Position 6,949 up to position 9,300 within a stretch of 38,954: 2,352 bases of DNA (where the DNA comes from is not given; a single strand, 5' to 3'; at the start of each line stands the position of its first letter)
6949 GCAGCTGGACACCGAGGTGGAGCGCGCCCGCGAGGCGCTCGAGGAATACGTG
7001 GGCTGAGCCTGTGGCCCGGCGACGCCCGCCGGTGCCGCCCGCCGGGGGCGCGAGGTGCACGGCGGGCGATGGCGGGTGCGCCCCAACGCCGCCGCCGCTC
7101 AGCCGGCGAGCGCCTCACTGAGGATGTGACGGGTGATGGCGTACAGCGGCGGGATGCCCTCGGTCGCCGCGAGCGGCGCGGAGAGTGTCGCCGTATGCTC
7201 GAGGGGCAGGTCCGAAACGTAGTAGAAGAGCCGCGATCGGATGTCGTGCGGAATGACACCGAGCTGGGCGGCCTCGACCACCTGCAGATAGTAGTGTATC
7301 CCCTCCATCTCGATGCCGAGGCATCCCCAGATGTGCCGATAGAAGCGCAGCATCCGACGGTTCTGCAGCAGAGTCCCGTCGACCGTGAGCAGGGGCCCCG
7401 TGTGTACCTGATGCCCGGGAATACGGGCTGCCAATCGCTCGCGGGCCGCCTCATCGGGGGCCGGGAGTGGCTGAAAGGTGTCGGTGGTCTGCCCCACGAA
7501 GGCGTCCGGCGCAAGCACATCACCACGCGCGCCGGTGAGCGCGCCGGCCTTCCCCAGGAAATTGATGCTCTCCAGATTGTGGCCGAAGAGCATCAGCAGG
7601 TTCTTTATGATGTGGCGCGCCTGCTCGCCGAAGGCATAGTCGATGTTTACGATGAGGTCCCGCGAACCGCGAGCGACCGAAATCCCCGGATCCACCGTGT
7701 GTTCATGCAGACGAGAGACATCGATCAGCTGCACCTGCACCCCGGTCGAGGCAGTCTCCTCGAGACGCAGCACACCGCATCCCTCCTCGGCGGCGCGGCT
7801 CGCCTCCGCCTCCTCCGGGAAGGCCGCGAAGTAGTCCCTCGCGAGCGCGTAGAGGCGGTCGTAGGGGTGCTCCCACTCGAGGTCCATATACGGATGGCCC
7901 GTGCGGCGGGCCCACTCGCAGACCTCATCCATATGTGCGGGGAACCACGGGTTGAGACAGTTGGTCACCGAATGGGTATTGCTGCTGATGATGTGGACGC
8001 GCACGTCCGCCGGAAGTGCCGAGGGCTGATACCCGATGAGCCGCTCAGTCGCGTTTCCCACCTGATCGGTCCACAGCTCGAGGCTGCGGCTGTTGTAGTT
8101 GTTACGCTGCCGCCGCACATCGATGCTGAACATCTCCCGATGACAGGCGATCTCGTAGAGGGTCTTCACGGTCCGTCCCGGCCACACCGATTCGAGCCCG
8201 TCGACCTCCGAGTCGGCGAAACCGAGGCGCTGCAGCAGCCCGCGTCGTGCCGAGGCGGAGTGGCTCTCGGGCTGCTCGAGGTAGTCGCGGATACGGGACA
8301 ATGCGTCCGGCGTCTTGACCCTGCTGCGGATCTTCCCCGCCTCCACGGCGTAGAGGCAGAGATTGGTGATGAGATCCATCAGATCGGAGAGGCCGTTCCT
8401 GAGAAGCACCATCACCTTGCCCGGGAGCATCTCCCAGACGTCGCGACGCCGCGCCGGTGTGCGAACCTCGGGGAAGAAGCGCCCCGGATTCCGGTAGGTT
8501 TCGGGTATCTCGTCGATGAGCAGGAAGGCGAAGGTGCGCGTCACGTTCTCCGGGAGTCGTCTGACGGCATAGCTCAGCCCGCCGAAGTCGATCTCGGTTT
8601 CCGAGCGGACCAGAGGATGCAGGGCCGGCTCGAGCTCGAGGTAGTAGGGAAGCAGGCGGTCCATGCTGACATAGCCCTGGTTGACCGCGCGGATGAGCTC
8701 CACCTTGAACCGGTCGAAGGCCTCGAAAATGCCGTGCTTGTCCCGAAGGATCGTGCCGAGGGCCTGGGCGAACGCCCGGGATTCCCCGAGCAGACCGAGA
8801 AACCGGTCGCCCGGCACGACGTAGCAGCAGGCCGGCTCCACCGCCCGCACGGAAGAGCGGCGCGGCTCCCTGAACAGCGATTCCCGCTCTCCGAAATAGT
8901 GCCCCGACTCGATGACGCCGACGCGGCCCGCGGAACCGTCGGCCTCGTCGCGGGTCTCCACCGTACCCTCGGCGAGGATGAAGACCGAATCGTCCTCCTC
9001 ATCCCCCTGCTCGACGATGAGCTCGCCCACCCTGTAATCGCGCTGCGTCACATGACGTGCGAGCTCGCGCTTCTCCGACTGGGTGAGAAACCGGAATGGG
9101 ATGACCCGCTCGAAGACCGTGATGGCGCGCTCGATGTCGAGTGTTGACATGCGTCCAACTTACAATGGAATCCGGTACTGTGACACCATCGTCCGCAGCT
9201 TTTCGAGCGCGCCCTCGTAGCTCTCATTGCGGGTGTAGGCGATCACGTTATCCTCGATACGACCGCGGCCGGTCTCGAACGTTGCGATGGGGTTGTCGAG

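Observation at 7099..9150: Cyclic-nucleotide-binding domain fused to an AMP-nucleosidase/PNP-type catalytic domain: a candidate cNMP-gated nucleotide nucleosidase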

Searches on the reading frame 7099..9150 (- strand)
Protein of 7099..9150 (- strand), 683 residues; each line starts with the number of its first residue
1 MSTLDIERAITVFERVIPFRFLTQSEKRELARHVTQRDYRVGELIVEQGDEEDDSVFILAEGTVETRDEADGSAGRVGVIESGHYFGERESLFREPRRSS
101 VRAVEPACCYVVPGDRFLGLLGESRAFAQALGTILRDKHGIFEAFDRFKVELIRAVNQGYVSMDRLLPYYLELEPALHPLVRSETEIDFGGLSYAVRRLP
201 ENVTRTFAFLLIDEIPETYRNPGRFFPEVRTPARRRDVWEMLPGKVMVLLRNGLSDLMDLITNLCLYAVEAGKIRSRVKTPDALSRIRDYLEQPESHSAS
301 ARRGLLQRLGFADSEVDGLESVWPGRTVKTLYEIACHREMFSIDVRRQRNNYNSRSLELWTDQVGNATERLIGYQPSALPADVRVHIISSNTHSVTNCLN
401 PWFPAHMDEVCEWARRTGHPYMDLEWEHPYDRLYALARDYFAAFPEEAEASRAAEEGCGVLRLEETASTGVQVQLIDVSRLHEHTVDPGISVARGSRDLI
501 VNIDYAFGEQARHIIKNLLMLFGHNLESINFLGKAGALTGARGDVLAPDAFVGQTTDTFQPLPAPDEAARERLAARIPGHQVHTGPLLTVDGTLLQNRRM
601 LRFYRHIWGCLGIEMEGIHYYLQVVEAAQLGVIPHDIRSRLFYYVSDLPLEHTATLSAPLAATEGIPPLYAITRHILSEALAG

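Call 3: search_protein_families(library=pfam, proteins=[window:7099-9150:-], max_evalue=1)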
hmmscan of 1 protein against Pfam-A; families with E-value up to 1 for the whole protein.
window:7099-9150:- (683 aa): 3 families
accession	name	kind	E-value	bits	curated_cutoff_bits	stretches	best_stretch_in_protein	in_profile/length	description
PF21850.2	DUF6909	-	8.4e-129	430.8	27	1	165-679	3-532/535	Family of unknown function (DUF6909)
PF00027.35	cNMP_binding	-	1.6e-16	60.5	27.5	1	37-122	2-87/89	Cyclic nucleotide-binding domain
PF01048.26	PNP_UDP_1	-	1.3e-06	28.5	25.1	1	524-618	68-177/233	Phosphorylase superfamily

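Call 4: search_protein_families(library=ncbifam, proteins=[window:7099-9150:-], max_evalue=1)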
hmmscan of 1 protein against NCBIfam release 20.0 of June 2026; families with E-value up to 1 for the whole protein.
window:7099-9150:- (683 aa): 7 families
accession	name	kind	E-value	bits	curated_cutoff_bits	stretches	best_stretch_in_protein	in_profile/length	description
NF041163.2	encap_f2b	equivalog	3.5e-09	36.3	400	1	25-136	86-198/450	family 2B encapsulin nanocompartment shell protein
NF058543.1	ActPatMycb56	equivalog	0.00016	20.6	460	1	24-120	9-104/317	acetyltransferase Pat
NF050815.1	TransActFtrBCaul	equivalog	0.053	12.8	300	1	30-135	28-132/251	transcriptional activator FtrB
NF007707.0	PRK10402.1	subfamily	0.094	12.3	180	1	34-138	31-135/226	transcriptional regulator YeiL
NF006901.0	PRK09392.1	equivalog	0.1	11.9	211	1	46-131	42-126/236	transcriptional activator FtrB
TIGR03468.1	HpnG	hypoth_equivalog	0.17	11.4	187.1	1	532-616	52-133/212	hopanoid-associated phosphorylase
TIGR01054.1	rgy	equivalog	0.19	9.2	471.7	1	209-296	600-688/1172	reverse gyrase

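Call 5: search_protein_families(library=padloc, proteins=[window:7099-9150:-], max_evalue=1)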
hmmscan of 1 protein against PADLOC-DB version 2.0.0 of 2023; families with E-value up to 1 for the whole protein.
window:7099-9150:- (683 aa): 3 families
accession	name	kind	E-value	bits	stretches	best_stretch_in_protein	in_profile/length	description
PDLC02371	PycTIR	-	0.00037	17.9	1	28-135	31-134/288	-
PDLC00731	Effector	-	0.0027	14.7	1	28-131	34-133/306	TIR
PDLC00730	Effector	-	0.016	12.4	1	38-66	60-87/299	TIR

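Call 6: search_solved_structures(query=window:7099-9150:-, max_evalue=10, show_alignments=3)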
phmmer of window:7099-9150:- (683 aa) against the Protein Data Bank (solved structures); distinct sequences matched with E-value up to 10: 74 (the best 60 are shown).
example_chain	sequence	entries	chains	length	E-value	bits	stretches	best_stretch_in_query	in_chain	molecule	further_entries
5dyk_A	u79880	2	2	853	3.6e-17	65.2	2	11-112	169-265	CGMP-dependent protein kinase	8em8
5ezr_A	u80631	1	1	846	7.3e-16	60.9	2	13-114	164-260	cGMP-dependent protein kinase, putative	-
4rz7_A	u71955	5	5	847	7.3e-16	60.9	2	13-114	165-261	cGMP-dependent protein kinase, putative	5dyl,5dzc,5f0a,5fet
9p74_A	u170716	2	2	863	7.9e-16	60.8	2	13-114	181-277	cGMP-dependent protein kinase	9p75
1cx4_A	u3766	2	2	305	1e-11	47.1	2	15-123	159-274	CAMP-DEPENDENT PROTEIN KINASE REGULATORY SUBUNIT TYPE II BETA | cAMP-dependent protein kinase type II-beta regulatory subunit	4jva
6wjf_C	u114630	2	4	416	3.2e-11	45.5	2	15-123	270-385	cAMP-dependent protein kinase type II-beta regulatory subunit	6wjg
3j4q_B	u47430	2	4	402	4.4e-11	45.1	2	13-123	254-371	cAMP-dependent protein kinase type II-alpha regulatory subunit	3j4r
2qvs_B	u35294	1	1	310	6.4e-11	44.5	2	13-123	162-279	cAMP-dependent protein kinase type II-alpha regulatory subunit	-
9d2f_b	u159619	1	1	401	1.6e-10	43.2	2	13-123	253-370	cAMP-dependent protein kinase type II-alpha regulatory subunit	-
3tnp_B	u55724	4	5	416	1.9e-10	43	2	15-123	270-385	cAMP-dependent protein kinase type II-beta regulatory subunit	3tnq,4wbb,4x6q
1ne4_A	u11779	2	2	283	3.9e-09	38.6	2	26-123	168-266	cAMP-dependent protein kinase type I-alpha regulatory chain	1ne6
5jr7_B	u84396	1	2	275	3.9e-09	38.6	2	29-123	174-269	cAMP-dependent protein kinase type I-alpha regulatory subunit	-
1rgs_A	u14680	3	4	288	4.1e-09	38.6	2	26-123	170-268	CAMP DEPENDENT PROTEIN KINASE | cAMP-dependent protein kinase type I-alpha regulatory chain | cAMP-dependent protein kinase type I-alpha regulatory subunit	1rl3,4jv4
7lz4_A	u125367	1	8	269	4.4e-09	38.5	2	26-123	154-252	cAMP-dependent protein kinase type I-alpha regulatory subunit, N-terminally processed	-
6rsx_A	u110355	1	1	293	6.9e-09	37.8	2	16-126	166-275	Regulatory Subunit of Protein Kinase A (cAMP-dependent) from Euglena gracilis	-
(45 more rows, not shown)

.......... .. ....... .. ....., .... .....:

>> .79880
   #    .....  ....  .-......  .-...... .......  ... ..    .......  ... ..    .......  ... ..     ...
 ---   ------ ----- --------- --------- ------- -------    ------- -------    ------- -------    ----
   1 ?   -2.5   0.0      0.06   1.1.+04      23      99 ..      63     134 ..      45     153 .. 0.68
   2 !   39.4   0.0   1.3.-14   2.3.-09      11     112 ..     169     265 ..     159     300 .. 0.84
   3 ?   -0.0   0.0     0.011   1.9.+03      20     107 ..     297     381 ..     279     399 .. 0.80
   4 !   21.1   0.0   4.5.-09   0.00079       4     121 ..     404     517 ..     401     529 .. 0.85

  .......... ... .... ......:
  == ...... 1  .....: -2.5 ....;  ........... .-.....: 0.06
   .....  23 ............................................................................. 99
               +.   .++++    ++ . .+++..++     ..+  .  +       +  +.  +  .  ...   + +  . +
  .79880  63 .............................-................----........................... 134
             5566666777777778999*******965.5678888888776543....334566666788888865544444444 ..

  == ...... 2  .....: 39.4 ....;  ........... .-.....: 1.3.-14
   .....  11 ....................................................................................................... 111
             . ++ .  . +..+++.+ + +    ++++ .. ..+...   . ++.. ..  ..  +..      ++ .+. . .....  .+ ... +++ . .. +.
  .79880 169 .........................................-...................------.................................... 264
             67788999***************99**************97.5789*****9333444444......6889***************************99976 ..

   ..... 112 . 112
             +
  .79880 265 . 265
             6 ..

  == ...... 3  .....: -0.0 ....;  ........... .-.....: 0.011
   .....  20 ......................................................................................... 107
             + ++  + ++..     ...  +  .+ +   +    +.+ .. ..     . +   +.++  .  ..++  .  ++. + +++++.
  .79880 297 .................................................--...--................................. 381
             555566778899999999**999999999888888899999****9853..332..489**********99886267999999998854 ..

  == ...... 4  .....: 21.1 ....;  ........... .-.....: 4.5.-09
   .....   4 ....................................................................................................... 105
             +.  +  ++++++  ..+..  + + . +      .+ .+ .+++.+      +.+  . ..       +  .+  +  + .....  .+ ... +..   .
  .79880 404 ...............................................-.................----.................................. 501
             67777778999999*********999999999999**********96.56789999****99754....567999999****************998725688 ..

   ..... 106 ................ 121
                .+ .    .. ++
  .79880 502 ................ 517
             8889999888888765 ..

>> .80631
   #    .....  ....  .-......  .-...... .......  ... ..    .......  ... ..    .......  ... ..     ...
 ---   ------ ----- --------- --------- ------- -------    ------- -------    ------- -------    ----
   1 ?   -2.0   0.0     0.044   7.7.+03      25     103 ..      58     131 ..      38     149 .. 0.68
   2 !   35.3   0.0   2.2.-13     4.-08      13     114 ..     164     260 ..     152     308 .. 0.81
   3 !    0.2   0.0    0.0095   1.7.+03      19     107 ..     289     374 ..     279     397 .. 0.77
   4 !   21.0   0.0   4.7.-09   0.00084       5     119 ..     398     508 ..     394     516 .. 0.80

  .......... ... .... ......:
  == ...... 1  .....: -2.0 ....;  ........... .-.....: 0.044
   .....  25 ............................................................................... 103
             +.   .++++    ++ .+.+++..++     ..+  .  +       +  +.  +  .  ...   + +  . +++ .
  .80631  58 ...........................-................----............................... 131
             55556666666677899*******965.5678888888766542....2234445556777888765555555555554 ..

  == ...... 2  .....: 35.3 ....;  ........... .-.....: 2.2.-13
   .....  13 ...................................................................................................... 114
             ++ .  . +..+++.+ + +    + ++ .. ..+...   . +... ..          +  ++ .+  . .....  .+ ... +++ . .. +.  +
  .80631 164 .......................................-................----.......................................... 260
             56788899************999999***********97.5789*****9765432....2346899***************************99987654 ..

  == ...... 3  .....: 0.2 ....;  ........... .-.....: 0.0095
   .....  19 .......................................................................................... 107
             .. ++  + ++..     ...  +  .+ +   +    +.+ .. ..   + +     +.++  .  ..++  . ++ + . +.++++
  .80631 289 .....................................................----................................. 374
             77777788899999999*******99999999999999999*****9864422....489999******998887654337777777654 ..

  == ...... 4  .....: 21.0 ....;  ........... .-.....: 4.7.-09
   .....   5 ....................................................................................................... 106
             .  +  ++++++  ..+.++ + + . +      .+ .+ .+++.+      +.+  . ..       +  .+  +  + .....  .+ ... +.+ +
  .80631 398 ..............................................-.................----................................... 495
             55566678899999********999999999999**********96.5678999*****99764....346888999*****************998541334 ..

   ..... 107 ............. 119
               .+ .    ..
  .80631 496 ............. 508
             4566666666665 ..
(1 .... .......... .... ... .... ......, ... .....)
